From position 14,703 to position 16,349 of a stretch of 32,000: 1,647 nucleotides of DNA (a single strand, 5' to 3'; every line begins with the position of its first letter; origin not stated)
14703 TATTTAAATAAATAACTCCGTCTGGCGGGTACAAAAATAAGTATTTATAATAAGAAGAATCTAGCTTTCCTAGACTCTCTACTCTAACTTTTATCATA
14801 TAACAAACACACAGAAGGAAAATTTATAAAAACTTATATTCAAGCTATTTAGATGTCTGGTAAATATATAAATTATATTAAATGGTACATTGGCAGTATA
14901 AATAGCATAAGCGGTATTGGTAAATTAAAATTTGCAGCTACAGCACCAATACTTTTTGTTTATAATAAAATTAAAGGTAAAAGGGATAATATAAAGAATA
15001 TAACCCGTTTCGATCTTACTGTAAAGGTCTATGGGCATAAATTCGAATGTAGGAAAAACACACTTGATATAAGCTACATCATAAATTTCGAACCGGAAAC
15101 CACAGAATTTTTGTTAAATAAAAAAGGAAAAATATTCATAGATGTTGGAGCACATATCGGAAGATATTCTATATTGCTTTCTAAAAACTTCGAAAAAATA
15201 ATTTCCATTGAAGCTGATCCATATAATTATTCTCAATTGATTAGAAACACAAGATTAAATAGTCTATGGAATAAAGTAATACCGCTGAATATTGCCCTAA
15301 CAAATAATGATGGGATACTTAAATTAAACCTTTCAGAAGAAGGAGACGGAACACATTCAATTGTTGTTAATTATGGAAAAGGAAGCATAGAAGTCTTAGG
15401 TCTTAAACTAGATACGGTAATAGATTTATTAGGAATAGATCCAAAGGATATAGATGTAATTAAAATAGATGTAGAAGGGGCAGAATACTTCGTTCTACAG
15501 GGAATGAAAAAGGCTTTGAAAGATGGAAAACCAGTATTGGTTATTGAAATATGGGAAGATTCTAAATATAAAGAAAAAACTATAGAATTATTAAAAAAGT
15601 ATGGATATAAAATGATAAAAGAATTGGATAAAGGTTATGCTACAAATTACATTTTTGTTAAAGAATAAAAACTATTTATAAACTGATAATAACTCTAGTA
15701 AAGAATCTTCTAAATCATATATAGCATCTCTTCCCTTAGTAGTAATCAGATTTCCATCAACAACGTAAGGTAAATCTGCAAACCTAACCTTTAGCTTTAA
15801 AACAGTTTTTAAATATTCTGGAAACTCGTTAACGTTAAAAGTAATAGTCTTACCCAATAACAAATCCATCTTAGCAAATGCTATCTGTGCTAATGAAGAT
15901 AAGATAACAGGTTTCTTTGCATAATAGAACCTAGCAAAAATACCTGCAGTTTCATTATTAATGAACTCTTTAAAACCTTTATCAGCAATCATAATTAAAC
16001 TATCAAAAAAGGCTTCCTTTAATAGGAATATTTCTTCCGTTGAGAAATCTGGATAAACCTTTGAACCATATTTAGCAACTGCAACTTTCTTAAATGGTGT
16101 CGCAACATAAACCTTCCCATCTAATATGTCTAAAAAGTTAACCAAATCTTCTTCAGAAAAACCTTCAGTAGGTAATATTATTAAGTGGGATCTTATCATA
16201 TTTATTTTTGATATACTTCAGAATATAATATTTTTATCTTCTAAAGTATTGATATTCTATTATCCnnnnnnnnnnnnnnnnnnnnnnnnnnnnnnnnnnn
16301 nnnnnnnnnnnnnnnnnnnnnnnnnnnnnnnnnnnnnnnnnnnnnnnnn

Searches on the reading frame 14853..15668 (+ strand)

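Call 4: search_protein_families(library=pfam, proteins=[window:14853-15668:+], max_evalue=1)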
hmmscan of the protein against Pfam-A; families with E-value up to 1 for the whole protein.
window:14853-15668:+ (271 aa): 3 families
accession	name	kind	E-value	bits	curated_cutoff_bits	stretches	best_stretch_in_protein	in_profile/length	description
PF05050.19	Methyltransf_21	-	3.8e-16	60.1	22.7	1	97-254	1-173/173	Methyltransferase FkbM domain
PF02475.24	TRM5-TYW2_MTfase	-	1.4e-06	28.8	28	1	88-146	33-93/164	TRM5/TYW2 methyltransferase domain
PF10182.14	Flo11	-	0.04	14.5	25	1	28-66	60-99/151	Flo11 domain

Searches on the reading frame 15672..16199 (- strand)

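Call 4: search_protein_families(library=pfam, proteins=[window:15672-16199:-], max_evalue=1)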
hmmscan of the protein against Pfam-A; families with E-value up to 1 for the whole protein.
window:15672-16199:- (175 aa): 1 family
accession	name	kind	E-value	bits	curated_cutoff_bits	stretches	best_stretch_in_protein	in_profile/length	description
PF01965.30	DJ-1_PfpI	-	5.1e-09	36.6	26.6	1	8-169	5-164/165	DJ-1/PfpI family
